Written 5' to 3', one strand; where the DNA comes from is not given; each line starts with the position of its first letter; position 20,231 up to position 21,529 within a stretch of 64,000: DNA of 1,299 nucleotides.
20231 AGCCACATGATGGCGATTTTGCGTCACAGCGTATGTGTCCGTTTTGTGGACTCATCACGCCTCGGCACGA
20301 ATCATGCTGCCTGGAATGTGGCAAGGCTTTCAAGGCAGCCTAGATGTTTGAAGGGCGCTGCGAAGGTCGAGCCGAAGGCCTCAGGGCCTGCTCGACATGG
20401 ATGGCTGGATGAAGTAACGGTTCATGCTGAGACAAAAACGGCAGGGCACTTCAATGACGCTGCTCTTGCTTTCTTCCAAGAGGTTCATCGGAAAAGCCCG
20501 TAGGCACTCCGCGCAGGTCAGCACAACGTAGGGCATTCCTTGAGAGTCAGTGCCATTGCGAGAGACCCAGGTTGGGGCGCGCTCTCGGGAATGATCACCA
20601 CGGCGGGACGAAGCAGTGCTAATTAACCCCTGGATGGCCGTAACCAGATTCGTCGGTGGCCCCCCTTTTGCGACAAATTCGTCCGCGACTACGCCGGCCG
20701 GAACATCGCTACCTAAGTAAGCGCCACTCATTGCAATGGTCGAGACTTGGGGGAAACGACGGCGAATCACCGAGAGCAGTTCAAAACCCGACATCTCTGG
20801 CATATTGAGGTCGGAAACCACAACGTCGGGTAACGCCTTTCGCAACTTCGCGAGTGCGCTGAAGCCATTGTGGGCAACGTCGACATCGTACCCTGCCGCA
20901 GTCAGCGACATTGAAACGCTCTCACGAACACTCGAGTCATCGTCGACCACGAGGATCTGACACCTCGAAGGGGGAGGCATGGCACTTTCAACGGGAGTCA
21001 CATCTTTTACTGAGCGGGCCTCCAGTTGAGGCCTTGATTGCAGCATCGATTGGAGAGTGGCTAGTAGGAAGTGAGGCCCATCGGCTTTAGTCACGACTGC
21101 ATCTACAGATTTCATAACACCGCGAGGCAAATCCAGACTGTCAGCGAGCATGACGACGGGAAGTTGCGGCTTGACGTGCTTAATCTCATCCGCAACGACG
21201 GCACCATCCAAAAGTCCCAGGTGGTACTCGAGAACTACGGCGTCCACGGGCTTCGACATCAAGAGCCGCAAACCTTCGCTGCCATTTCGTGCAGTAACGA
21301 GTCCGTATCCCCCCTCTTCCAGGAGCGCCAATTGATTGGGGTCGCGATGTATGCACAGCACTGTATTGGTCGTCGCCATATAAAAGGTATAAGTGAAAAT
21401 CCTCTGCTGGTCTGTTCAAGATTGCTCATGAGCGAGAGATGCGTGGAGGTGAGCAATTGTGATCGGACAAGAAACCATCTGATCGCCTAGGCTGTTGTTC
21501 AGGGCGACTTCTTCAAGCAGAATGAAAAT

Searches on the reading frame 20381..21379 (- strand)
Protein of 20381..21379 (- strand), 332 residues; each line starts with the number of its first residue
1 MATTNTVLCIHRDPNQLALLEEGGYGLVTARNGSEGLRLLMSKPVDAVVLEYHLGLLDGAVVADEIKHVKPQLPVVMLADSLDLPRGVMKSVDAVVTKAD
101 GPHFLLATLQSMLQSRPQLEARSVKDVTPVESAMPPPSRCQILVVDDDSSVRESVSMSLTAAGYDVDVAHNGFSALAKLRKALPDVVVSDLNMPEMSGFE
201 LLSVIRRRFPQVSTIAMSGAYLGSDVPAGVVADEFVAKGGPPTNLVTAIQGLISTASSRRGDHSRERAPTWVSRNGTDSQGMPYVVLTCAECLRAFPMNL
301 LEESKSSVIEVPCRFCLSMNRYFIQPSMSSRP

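Call 35: search_protein_families(library=pfam, proteins=[window:20381-21379:-], max_evalue=0.0001)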
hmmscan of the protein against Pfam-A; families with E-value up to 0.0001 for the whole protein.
window:20381-21379:- (332 aa): 1 family
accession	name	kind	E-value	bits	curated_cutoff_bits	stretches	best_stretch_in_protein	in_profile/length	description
PF00072.30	Response_reg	-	7.2e-29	100.6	30.2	2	142-249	1-110/111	Response regulator receiver domain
